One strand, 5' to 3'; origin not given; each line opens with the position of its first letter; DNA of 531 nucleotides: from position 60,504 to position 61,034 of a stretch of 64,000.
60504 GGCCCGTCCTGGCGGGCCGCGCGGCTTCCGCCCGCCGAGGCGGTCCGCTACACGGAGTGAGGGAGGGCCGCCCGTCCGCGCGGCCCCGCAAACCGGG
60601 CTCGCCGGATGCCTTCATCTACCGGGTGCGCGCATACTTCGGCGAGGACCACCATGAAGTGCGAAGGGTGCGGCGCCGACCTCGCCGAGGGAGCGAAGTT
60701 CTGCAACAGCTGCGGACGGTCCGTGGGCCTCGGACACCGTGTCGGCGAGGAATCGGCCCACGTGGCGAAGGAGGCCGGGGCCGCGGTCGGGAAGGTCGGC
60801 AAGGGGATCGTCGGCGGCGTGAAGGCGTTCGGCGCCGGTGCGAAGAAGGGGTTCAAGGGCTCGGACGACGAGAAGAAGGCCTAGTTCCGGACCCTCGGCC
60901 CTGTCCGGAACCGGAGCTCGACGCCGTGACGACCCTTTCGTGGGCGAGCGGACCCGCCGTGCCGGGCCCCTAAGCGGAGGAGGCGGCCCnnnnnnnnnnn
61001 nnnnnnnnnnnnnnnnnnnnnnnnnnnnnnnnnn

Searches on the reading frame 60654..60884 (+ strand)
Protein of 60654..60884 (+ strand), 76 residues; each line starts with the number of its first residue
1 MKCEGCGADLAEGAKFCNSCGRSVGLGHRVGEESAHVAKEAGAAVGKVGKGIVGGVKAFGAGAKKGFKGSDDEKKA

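Call 3: search_protein_families(library=pfam, proteins=[window:60654-60884:+], max_evalue=0.01)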
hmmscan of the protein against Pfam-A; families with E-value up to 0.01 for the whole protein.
window:60654-60884:+ (76 aa): 3 families
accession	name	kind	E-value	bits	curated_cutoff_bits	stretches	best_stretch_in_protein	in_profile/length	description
PF13240.11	Zn_Ribbon_1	-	5.6e-06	26.4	25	1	2-23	1-22/23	zinc-ribbon domain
PF12773.13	DZR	-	0.00018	22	27.3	1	3-24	1-22/45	Double zinc ribbon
PF13248.11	Zn_ribbon_3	-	0.005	16.7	27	1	2-21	4-23/26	zinc-ribbon domain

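Call 5: find_homologous_proteins(query=window:60654-60884:+, max_evalue=0.01)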
Query window:60654-60884:+ (76 aa): 108 proteins with E <= 0.01 among 109 candidates.
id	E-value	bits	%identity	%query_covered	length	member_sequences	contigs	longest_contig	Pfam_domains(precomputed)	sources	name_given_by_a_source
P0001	1.6e-37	144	97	100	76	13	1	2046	PF13240.12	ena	-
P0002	2.7e-32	128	86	100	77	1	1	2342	PF13240.12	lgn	-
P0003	1.5e-30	122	81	70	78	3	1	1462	PF13240.12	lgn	-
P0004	5.0e-30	121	80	100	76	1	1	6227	PF13240.12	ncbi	-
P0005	4.9e-29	117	79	99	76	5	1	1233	PF13240.12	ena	-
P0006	1.1e-27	113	76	99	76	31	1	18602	-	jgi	jgi:hypothetical protein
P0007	2.1e-27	112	75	99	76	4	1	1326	PF13240.12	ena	-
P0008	7.4e-27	111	76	99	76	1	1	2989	-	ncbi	-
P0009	7.8e-27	110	72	100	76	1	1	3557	-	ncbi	-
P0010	1.2e-26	110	73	99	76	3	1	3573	-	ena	-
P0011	1.9e-26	109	71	99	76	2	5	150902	-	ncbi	-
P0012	4.5e-26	108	72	99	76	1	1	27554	-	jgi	jgi:hypothetical protein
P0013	4.7e-26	108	71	99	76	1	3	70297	PF13240.12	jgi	jgi:hypothetical protein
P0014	4.9e-26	108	73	99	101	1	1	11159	-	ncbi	-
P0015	5.9e-26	108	73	99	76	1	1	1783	-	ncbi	-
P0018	8.7e-26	107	72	99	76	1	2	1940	PF13240.12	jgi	jgi:hypothetical protein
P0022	2.9e-25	105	71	99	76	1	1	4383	PF13240.12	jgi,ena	-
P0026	9.4e-25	104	70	100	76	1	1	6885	PF13240.12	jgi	jgi:hypothetical protein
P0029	1.3e-24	103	70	100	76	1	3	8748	PF13240.12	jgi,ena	jgi:hypothetical protein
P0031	1.4e-24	103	68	99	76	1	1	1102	PF13240.12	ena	-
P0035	5.3e-24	101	67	99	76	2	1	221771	-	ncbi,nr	ncbi:MAG: hypothetical protein L3K23_08575 [Thermoplasmata archaeon]|nr:hypothetical protein [Thermo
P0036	5.5e-24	101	68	99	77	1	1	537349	PF13240.12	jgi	jgi:uncharacterized membrane protein YvbJ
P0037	5.8e-24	101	68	99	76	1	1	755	PF13240.12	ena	-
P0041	1.0e-23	101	69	99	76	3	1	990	PF13240.12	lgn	-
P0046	3.0e-23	99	67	100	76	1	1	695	PF13240.12,PF13248.12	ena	-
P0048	8.0e-23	98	67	99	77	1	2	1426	PF13240.12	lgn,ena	-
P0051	1.2e-22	97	65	99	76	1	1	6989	PF13240.12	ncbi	-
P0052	1.5e-22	97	66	100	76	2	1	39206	PF13240.12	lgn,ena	-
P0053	1.6e-22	97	67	100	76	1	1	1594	PF13240.12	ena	-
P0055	2.0e-22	96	63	99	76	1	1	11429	PF13240.12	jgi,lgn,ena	-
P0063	5.3e-22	95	65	99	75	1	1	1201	PF13240.12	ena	-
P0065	6.0e-22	95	67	99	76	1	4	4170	PF13240.12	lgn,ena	-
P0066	6.8e-22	95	64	100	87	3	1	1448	PF13240.12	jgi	jgi:hypothetical protein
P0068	7.3e-22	95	63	99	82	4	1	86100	PF13240.12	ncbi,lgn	-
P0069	1.0e-21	94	65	99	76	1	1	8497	PF13240.12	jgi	jgi:hypothetical protein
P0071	1.2e-21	94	64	99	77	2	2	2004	PF13240.12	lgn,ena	-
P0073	1.7e-21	93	65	99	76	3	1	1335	PF13240.12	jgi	-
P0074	1.8e-21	93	67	99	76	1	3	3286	PF13240.12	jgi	jgi:hypothetical protein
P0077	2.1e-21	93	63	99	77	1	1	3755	PF13240.12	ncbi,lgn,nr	ncbi:MAG TPA: hypothetical protein VEY07_07580 [Thermoplasmata archaeon]|nr:hypothetical protein [Th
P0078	2.3e-21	93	65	99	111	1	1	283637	PF13240.12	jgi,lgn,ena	jgi:hypothetical protein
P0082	3.7e-21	92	64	99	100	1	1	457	PF13240.12,PF13248.12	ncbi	-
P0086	7.9e-21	91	59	100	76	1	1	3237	PF13240.12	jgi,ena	-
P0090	1.6e-20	90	63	99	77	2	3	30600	PF13240.12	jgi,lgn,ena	-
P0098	4.9e-20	89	64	99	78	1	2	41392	PF13240.12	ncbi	-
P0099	7.9e-20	88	61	99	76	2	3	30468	PF13240.12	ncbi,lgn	-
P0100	1.0e-19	88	62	100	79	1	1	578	PF13240.12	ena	-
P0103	3.2e-19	86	61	100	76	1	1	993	PF13240.12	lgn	-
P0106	1.2e-17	81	59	100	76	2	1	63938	PF13240.12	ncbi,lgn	-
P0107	2.7e-17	80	52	84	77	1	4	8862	PF13240.12,PF13248.12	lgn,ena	-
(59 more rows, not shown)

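Call 7: find_encoding_contigs(protein=P0035, flank=10000, max_places=2)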
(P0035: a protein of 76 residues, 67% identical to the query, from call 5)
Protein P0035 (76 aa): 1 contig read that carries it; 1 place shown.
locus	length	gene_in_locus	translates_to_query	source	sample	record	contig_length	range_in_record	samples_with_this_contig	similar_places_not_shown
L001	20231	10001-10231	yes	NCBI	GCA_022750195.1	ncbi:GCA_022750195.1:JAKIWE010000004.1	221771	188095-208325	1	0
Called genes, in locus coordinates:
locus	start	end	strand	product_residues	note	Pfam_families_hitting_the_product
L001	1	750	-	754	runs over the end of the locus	-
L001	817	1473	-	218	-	PF01269:Fibrillarin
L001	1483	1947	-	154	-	PF14588:YjgF_endoribonc, PF01042:Ribonuc_L-PSP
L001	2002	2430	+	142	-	-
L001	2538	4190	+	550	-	PF05960:DUF885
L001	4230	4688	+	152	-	-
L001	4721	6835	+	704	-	PF16177:ACAS_N, PF00501:AMP-binding, PF13193:AMP-binding_C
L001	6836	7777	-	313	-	PF00753:Lactamase_B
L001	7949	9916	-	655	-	PF07719:TPR_2 (faint), PF13424:TPR_12 (faint), PF00515:TPR_1 (faint), PF13414:TPR_11 (faint), PF13428:TPR_14 (faint), PF13432:TPR_16 (weak), PF14559:TPR_19 (weak), PF00211:Guanylate_cyc, +2 more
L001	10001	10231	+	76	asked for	-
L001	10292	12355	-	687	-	PF13506:Glyco_transf_21, PF00535:Glycos_transf_2, PF13641:Glyco_tranf_2_3, PF13632:Glyco_trans_2_3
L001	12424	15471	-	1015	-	-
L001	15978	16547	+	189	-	PF00583:Acetyltransf_1, PF13508:Acetyltransf_7, PF13673:Acetyltransf_10 (weak)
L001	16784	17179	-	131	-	-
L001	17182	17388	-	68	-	-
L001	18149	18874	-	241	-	PF01015:Ribosomal_S3Ae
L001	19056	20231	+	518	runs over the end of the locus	PF01078:Mg_chelatase (faint), PF08298:AAA_PrkA, PF07728:AAA_5 (faint), PF07726:AAA_3 (weak), PF00158:Sigma54_activat (weak), PF07724:AAA_2 (weak)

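Call 8: find_encoding_contigs(protein=P0036, flank=10000, max_places=2)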
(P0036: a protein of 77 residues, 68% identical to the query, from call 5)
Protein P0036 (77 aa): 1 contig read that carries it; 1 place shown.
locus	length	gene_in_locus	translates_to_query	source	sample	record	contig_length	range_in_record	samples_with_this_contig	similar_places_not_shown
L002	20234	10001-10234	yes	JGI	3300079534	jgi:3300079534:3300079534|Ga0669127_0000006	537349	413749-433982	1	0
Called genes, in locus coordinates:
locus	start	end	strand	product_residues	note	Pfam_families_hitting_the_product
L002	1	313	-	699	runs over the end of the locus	PF13927:Ig_3 (faint), PF00047:ig (faint), PF00801:PKD, PF18911:PKD_4, PF00801:PKD (weak), PF18911:PKD_4, PF00801:PKD (weak), PF18911:PKD_4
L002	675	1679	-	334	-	PF13249:SQHop_cyclase_N (faint)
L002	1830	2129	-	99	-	-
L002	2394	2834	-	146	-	PF03061:4HBT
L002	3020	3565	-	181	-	PF00583:Acetyltransf_1, PF13673:Acetyltransf_10, PF13508:Acetyltransf_7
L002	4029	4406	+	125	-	-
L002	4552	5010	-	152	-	-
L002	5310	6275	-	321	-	PF08240:ADH_N, PF00107:ADH_zinc_N, PF13602:ADH_zinc_N_2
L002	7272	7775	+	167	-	-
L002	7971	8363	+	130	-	-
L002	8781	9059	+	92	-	-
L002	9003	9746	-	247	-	-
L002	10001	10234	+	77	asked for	PF13240:Zn_Ribbon_1 (faint)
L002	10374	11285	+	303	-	PF08327:AHSA1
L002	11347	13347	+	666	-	PF05378:Hydant_A_N, PF01968:Hydantoinase_A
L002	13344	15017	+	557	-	PF02538:Hydantoinase_B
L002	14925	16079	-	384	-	PF01266:DAO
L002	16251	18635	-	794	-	PF14559:TPR_19 (faint), PF13191:AAA_16 (faint), PF00004:AAA (weak), PF13431:TPR_17 (faint), PF13181:TPR_8 (faint), PF21033:RMD1-3 (faint), PF23914:TPR_CcmH_CycH (faint), PF07719:TPR_2 (faint)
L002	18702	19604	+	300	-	PF13240:Zn_Ribbon_1 (weak), PF04525:LOR (weak)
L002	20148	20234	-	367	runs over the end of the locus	PF01895:PhoU (faint)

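Call 9: find_related_loci(query=A1, collection=genome_contigs, flank=10000)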
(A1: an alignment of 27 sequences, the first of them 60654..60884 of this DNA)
Query A1 (76 aa) in genome_contigs; peptide patterns used: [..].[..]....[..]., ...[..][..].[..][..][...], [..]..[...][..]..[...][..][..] (x = any residue, [..] = any of these).
518 stretches matched a pattern; 58 encode a relative of the query (tblastn E <= 1e-3); 58 distinct loci.
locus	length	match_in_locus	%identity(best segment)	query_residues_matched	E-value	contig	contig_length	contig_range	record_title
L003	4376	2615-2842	95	1-76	3e-33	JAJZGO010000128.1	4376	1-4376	MAG: Thermoplasmata archaeon isolate LL4.bin73 NODE_28779_length_4376_cov_2.723700, whole genome shotgun sequence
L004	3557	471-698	72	1-76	3e-32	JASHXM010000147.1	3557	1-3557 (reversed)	MAG: Thermoplasmata archaeon isolate JOPF257 JOPF_A14C_contig_137489, whole genome shotgun sequence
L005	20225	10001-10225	71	1-75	2e-32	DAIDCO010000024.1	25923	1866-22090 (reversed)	MAG TPA_asm: bacterium isolate clean3188 NODE_24_length_25923_cov_9.309448, whole genome shotgun sequence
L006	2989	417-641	76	1-75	9e-32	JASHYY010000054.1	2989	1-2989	MAG: Thermoplasmata archaeon isolate JOPF295 JOPF_A14C_contig_61611, whole genome shotgun sequence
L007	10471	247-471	71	1-75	2e-30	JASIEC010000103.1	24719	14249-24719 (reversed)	MAG: Thermoplasmata archaeon isolate JOPF429 JOPF_AWAY_contig_650373, whole genome shotgun sequence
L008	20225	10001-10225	67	1-75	3e-29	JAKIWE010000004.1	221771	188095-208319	MAG: Thermoplasmata archaeon isolate AcS5-107 NODE_61_length_221771_cov_24.009647, whole genome shotgun sequence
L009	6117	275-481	77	1-69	5e-29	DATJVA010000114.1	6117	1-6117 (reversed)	MAG TPA_asm: Thermoplasmata archaeon isolate SMAG_U15060 k141_5011521, whole genome shotgun sequence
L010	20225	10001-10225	65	1-75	3e-28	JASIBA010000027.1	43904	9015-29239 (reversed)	MAG: Thermoplasmata archaeon isolate JOPF349 JOPF_N142_contig_6367, whole genome shotgun sequence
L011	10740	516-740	64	1-75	6e-28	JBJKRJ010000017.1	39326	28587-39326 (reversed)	MAG: Thermoplasmata archaeon isolate Bin_56 S1Ck127_1172307_flag_0_multi_17.9913_len_39326, whole genome shotgun sequenc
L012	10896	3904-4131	64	1-76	2e-27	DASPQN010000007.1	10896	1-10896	MAG TPA_asm: Thermoplasmata archaeon isolate SMAG_U12200 k141_2276448, whole genome shotgun sequence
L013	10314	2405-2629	65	1-75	5e-27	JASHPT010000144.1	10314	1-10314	MAG: Thermoplasmata archaeon isolate JOPF056 JOPF_N071_contig_70426, whole genome shotgun sequence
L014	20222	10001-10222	69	1-74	1e-26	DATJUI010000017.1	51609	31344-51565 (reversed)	MAG TPA_asm: Thermoplasmata archaeon isolate SMAG_U15042 k141_2301332, whole genome shotgun sequence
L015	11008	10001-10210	69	1-70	1e-26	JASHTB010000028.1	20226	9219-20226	MAG: Thermoplasmata archaeon isolate JOPF142 JOPF_A102_contig_28233, whole genome shotgun sequence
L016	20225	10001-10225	68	1-75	2e-26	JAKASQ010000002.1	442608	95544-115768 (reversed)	MAG: Thermoplasmata archaeon isolate YP1.bin63 NODE_16_length_442608_cov_59.574630, whole genome shotgun sequence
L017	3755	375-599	63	1-75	2e-26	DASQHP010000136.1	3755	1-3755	MAG TPA_asm: Thermoplasmata archaeon isolate SMAG_U11836 k141_772498, whole genome shotgun sequence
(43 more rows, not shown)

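Call 23: predict_structure(alignment_id=A1)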
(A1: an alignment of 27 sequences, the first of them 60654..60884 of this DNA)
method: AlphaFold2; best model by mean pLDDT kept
length: 76 residues; sequences in the alignment: 27
mean_pLDDT: 59.1   pTM: 0.28
mean pLDDT of the five models: 59.1, 57.1, 56.0, 55.0, 53.4
residues with pLDDT >= 90: 0; 70-90: 24; 50-70: 27; < 50: 25
segments of 3 or more residues with pLDDT < 50: 31-33, 35-40, 66-76
pLDDT, mean of each block of 10 residues (from residue 1): 81 78 64 48 51 53 48 43
secondary structure, 60 per line:
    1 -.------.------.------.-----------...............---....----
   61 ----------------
elements in order: H35-49 H53-56

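Call 25: search_protein_families(library=ncbifam, proteins=[window:60654-60884:+], max_evalue=0.001)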
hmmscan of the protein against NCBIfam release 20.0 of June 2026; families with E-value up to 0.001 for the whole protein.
window:60654-60884:+ (76 aa): 0 families

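Call 28: search_protein_representatives(alignment_id=A1)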
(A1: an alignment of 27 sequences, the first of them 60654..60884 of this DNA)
Query: 27 sequences, 76 profile positions. Proteins with E-value up to 0.001 (for the whole library): 2698; up to 1e-10: 102; up to 1e-30: 0. The best 150 are listed.
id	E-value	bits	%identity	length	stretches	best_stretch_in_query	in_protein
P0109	1.6e-29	118.2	-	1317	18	2-37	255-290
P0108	1.6e-28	115.0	-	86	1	1-75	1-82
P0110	4.6e-27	110.3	-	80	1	1-76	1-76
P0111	3.1e-25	104.4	-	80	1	1-74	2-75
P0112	8.9e-25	103.0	-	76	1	1-76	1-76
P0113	6.4e-24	100.2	-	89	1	1-61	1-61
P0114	1.3e-21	92.8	-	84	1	1-72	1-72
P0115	5.0e-21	91.0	-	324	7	3-23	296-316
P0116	6.9e-21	90.5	-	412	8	2-35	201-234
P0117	1.9e-20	89.1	-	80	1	1-74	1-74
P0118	2.5e-20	88.7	-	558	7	3-40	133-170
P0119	4.3e-20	88.0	-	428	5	1-27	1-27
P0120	9.6e-20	86.8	-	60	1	19-76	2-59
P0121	7.0e-19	84.1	-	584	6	3-48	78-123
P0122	1.1e-18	83.4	-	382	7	1-27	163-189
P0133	3.1e-16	75.6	-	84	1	1-72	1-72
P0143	7.2e-15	71.2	-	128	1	1-71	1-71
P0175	7.6e-12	61.5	-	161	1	2-70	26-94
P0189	1.9e-11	60.3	-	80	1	1-72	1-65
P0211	1.2e-10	57.7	-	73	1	1-71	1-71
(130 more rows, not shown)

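Call 31: search_protein_families(library=pfam, alignment_id=A1, max_evalue=5)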
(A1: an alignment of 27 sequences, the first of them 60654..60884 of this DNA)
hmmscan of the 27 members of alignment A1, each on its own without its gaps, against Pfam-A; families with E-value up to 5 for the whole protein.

A. member 1, window:60654-60884:+ (76 aa): 8 families
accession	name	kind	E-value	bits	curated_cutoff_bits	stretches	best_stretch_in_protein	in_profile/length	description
PF13240.11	Zn_Ribbon_1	-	5.6e-06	26.4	25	1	2-23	1-22/23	zinc-ribbon domain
PF12773.13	DZR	-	0.00018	22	27.3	1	3-24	1-22/45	Double zinc ribbon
PF13248.11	Zn_ribbon_3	-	0.005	16.7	27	1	2-21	4-23/26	zinc-ribbon domain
PF18912.6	DZR_2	-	0.049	13.9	27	1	3-24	10-31/56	Double zinc ribbon domain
PF14803.11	Zn_ribbon_Nudix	-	0.091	13.1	25.6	1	15-33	1-19/34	Nudix N-terminal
PF17032.10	Zn_ribbon_15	-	0.15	13.3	28.9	1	2-21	54-73/73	zinc-ribbon family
PF10571.15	UPF0547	-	0.21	12.2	29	1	2-21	2-21/26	Uncharacterised protein family UPF0547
PF16919.11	PknG_rubred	-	0.38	11.2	28.5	1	10-28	32-50/74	Protein kinase G rubredoxin domain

B. families by the number of members that match (of 27 scanned): 53 families (the first 25 are shown)
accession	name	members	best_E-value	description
PF13240.11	Zn_Ribbon_1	27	2.5e-06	zinc-ribbon domain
PF12773.13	DZR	27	0.00012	Double zinc ribbon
PF13248.11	Zn_ribbon_3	26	7.5e-06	zinc-ribbon domain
PF18912.6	DZR_2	22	0.0015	Double zinc ribbon domain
PF10571.15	UPF0547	16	0.00067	Uncharacterised protein family UPF0547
PF10005.14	Zn_ribbon_DZR_6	14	0.0063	zinc-ribbon domain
PF14149.11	YhfH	14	0.25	YhfH-like protein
PF24460.1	DUF7575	12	0.017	Domain of unknown function (DUF7575)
PF17032.10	Zn_ribbon_15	11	0.045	zinc-ribbon family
PF14803.11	Zn_ribbon_Nudix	9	0.025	Nudix N-terminal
PF16919.11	PknG_rubred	7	0.088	Protein kinase G rubredoxin domain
PF13920.12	zf-C3HC4_3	5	0.0064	Zinc finger, C3HC4 type (RING finger)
PF11682.14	Zn_ribbon_11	5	0.13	Probable zinc-ribbon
PF01155.25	HypA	4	0.09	Hydrogenase/urease nickel incorporation, metallochaperone, hypA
PF09297.16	Zn_ribbon_NUD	3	0.071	NADH pyrophosphatase zinc ribbon domain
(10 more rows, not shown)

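Call 32: find_encoding_contigs(protein=P0004, flank=10000, max_places=2)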
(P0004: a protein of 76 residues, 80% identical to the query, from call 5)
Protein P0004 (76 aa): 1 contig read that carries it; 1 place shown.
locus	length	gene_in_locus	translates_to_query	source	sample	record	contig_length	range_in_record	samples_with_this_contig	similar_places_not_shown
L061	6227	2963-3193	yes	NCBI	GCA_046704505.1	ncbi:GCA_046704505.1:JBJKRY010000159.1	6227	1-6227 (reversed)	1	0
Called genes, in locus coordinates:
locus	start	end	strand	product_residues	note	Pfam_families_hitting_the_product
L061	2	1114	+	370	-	?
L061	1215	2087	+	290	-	PF00561:Abhydrolase_1, PF12146:Hydrolase_4, PF12697:Abhydrolase_6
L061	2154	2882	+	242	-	PF01883:FeS_assembly_P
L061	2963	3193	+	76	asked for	PF13240:Zn_Ribbon_1 (weak)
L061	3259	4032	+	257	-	PF13489:Methyltransf_23, PF02353:CMAS, PF13847:Methyltransf_31, PF08241:Methyltransf_11, PF08242:Methyltransf_12, PF13649:Methyltransf_25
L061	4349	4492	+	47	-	-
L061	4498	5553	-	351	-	PF00520:Ion_trans, PF07885:Ion_trans_2, PF02254:TrkA_N, PF02080:TrkA_C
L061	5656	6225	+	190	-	?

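Call 33: find_encoding_contigs(protein=P0006, flank=10000, max_places=2)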
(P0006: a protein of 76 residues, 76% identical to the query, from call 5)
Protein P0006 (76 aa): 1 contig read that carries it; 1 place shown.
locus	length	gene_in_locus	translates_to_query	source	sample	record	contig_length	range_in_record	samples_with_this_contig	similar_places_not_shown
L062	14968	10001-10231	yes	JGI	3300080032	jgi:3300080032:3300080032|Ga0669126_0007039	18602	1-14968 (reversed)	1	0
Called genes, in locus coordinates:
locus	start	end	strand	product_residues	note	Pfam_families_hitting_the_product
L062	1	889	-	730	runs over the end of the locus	PF13573:SprB (faint)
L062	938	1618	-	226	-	PF01269:Fibrillarin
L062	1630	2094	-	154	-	PF14588:YjgF_endoribonc, PF01042:Ribonuc_L-PSP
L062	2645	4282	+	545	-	PF05960:DUF885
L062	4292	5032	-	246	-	PF06197:DUF998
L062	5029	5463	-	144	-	PF02566:OsmC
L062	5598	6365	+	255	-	PF00106:adh_short, PF08659:KR (weak), PF13561:adh_short_C2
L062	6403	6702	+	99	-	-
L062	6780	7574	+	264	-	PF01209:Ubie_methyltran, PF13489:Methyltransf_23, PF13847:Methyltransf_31, PF08241:Methyltransf_11, PF08242:Methyltransf_12, PF13649:Methyltransf_25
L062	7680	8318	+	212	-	PF05496:RuvB_N, PF13177:DNA_pol3_delta2 (faint), PF13191:AAA_16 (weak), PF00004:AAA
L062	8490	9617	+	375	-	PF15902:Sortilin-Vps10 (faint), PF02012:BNR (faint), PF15899:BNR_6 (faint)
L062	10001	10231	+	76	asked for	-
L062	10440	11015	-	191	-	PF00440:TetR_N, PF16925:TetR_C_13 (weak), PF21993:TetR_C_13_2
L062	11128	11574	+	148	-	-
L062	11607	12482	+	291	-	PF00753:Lactamase_B, PF12706:Lactamase_B_2 (faint)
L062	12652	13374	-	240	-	PF01015:Ribosomal_S3Ae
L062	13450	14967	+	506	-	?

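Call 34: find_encoding_contigs(protein=P0002, flank=10000, max_places=2)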
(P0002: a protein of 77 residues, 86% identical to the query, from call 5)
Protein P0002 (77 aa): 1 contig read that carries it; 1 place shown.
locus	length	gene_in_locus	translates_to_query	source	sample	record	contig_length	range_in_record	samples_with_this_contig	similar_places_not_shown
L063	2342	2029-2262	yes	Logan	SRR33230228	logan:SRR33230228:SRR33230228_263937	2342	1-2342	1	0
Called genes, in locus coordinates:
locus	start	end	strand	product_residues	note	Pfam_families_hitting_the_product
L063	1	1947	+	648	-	?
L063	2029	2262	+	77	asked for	PF13240:Zn_Ribbon_1 (weak)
